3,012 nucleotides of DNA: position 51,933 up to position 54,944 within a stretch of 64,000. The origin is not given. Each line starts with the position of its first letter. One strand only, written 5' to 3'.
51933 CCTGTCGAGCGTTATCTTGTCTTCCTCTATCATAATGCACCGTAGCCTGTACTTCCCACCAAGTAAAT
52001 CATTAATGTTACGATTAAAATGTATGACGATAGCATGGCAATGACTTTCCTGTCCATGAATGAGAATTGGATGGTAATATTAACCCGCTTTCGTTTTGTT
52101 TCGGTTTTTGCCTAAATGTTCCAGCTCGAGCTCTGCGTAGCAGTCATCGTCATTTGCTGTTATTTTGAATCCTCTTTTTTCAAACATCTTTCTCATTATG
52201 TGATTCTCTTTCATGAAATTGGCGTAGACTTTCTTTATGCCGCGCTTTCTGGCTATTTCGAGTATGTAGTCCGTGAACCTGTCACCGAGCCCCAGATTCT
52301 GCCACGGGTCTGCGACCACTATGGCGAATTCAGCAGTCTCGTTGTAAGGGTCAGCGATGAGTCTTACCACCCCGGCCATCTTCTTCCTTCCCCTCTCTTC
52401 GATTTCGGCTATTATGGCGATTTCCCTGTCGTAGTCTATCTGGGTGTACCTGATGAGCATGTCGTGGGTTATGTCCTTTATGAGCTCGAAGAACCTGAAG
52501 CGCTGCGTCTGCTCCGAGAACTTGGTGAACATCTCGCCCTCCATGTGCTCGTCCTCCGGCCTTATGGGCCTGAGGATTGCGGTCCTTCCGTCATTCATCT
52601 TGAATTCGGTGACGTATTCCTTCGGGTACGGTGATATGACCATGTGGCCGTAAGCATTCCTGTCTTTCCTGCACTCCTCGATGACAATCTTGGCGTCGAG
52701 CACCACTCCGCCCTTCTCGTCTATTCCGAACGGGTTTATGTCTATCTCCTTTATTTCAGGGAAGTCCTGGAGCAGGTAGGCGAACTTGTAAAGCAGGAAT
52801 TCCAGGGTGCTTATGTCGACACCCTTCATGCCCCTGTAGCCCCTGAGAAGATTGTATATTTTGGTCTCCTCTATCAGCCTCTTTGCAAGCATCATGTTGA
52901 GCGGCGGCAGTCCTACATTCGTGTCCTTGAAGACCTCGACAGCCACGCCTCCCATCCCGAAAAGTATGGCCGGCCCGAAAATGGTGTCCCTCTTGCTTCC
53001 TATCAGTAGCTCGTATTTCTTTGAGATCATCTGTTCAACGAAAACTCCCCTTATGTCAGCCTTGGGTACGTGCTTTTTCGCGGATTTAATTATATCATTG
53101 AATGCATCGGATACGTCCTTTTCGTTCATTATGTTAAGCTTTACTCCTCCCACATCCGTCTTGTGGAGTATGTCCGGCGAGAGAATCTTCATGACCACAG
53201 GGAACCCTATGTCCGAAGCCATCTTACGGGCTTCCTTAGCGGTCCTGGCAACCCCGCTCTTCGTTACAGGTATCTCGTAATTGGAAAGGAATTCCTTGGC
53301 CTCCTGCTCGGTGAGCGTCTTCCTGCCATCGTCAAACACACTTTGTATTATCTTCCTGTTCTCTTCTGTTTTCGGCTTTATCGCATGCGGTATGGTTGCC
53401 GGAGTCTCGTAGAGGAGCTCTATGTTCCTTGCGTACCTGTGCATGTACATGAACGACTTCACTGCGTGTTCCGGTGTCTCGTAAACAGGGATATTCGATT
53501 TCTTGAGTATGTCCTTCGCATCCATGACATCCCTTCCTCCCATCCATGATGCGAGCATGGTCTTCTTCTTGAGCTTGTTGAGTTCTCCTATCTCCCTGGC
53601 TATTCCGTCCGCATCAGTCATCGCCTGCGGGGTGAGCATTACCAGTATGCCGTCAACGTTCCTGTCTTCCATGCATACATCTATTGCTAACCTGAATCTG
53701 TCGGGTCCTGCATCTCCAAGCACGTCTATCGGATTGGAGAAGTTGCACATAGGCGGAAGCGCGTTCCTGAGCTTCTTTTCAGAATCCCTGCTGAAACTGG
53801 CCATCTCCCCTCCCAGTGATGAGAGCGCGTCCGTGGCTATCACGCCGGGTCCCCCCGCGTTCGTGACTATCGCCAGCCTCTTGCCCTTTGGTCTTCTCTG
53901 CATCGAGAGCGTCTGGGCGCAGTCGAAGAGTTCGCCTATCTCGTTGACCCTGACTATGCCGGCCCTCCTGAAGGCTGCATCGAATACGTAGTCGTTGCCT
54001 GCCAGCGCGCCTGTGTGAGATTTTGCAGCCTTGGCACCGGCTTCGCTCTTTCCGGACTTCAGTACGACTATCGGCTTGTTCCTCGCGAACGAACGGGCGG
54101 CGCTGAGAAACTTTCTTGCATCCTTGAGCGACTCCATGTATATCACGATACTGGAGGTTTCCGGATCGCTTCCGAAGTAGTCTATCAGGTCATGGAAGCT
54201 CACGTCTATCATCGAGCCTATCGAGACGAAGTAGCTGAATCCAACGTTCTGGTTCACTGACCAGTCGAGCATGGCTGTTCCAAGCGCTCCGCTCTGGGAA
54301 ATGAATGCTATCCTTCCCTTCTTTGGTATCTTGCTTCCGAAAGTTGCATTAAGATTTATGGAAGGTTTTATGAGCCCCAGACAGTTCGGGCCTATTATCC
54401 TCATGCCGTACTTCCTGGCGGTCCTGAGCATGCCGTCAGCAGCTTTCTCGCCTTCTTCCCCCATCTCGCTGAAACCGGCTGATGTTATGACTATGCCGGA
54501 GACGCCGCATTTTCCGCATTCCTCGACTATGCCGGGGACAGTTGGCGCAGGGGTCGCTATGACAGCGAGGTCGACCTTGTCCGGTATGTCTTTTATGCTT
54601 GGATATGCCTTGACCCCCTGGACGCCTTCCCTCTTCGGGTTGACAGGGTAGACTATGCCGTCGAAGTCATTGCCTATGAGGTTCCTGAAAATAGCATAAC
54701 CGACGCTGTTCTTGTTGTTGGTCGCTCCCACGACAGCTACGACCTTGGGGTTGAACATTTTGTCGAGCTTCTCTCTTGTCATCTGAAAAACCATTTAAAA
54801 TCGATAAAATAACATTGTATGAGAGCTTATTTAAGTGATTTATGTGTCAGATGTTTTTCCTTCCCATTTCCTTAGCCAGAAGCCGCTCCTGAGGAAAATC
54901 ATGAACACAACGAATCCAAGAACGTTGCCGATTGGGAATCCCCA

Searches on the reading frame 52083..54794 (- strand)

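Call 26: search_protein_families(library=ncbifam, proteins=[window:52083-54794:-], max_evalue=0.00001)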
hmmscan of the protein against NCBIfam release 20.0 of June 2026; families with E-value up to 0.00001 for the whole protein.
window:52083-54794:- (904 aa): 12 families
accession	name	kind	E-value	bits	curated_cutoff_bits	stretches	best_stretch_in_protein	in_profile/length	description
NF045493.1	HydDutCoALig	equivalog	4.3e-189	630.4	1300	1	12-704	5-697/698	4-hydroxybutyrate--CoA ligase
TIGR02717.1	AcCoA-syn-alpha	equivalog_domain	2.4e-179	596.7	567.15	1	10-454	1-446/447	acetate--CoA ligase alpha subunit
NF045494.1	AcCoALig_Archglob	equivalog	9.9e-164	546.3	1200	2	3-456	211-664/665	acetate--CoA ligase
NF045492.1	HydPropCoALig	equivalog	2.5e-153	512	1300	2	8-456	246-698/700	3-hydroxypropionate--CoA ligase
NF004230.0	PRK05678.1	equivalog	1.6e-16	60.3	336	1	47-265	35-252/291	succinate--CoA ligase subunit alpha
TIGR01019.1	sucCoAalpha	subfamily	4.6e-16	59.1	353.2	1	47-265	33-250/286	succinate--CoA ligase subunit alpha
NF058543.1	ActPatMycb56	equivalog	4.9e-15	55.2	460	1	731-879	131-277/317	acetyltransferase Pat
NF001913.0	PRK00696.1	equivalog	1.9e-12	46.9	370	1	494-707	3-220/388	ADP-forming succinate--CoA ligase subunit beta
TIGR01016.1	sucCoAbeta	subfamily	2.4e-12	46.5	375.55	1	494-707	3-220/386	succinate-CoA ligase subunit beta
NF010647.0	PRK14046.1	equivalog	1.7e-08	33.9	604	0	275-438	218-369/392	malate--CoA ligase subunit beta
TIGR02068.2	cya_phycin_syn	equivalog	3.1e-07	28.8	850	1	497-574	215-287/862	cyanophycin synthetase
NF010623.0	PRK14016.1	subfamily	6.5e-07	27.9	877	1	498-573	217-287/871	cyanophycin synthetase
